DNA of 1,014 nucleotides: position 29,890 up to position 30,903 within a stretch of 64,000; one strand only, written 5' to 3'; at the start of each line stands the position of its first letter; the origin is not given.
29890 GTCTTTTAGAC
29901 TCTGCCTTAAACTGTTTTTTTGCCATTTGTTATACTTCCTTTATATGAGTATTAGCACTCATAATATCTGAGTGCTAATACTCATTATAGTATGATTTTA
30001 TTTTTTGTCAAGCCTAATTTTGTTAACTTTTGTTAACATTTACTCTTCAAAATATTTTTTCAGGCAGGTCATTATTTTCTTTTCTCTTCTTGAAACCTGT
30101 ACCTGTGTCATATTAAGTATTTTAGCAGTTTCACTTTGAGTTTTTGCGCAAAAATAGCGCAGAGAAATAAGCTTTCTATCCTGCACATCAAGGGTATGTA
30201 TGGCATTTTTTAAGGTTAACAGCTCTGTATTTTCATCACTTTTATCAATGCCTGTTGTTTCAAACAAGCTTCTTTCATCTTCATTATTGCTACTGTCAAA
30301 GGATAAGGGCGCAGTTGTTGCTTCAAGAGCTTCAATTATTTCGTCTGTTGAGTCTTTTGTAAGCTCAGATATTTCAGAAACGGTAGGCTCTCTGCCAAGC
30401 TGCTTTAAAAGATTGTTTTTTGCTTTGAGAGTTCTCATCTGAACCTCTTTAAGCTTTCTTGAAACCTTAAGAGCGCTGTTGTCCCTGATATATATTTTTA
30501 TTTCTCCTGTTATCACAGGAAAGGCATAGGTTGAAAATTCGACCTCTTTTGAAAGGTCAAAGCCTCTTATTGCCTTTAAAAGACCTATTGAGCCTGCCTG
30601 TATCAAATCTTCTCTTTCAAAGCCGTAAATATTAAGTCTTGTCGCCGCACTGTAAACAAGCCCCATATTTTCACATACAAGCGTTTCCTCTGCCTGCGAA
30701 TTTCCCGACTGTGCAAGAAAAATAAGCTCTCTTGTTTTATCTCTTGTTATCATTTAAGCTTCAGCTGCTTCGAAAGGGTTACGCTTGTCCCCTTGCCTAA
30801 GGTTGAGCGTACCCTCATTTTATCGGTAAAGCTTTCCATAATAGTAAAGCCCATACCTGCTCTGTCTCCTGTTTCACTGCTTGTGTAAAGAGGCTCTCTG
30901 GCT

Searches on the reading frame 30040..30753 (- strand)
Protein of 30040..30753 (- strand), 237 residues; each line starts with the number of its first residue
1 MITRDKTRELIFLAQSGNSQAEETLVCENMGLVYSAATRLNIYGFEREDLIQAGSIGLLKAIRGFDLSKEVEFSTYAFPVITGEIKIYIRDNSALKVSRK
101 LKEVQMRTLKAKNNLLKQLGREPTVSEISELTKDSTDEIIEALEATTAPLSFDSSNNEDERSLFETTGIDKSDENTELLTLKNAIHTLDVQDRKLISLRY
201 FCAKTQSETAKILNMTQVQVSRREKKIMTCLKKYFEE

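Call 58: find_encoding_contigs(protein=window:30040-30753:-, flank=10000, max_places=1)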
Protein window:30040-30753:- (237 aa): 23 contigs read that carry it; 1 place shown.
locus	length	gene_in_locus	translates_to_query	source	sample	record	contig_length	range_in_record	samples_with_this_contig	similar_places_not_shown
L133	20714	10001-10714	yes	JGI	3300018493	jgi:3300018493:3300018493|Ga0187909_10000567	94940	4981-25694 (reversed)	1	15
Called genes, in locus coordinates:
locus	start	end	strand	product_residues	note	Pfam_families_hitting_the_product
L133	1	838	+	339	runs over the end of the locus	PF02912:Phe_tRNA-synt_N, PF01409:tRNA-synt_2d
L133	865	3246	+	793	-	PF01588:tRNA_bind, PF03483:B3_4, PF03484:B5, PF17759:tRNA_synthFbeta, PF03147:FDX-ACB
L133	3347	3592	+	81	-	PF06135:IreB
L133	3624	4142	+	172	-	PF19601:DUF6106 (weak)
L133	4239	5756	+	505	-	PF03853:YjeF_N, PF01256:Carb_kinase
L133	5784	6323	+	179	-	-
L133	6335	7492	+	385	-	PF01168:Ala_racemase_N, PF00842:Ala_racemase_C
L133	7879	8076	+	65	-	-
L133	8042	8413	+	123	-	PF02452:PemK_toxin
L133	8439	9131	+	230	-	PF11839:Alanine_zipper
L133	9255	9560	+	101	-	PF01740:STAS, PF13466:STAS_2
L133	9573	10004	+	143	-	PF13581:HATPase_c_2, PF02518:HATPase_c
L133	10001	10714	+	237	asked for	PF04542:Sigma70_r2, PF04539:Sigma70_r3, PF04545:Sigma70_r4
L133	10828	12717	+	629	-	PF02518:HATPase_c (weak), PF13589:HATPase_c_3, PF00183:HSP90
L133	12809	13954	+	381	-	PF05593:RHS_repeat (faint)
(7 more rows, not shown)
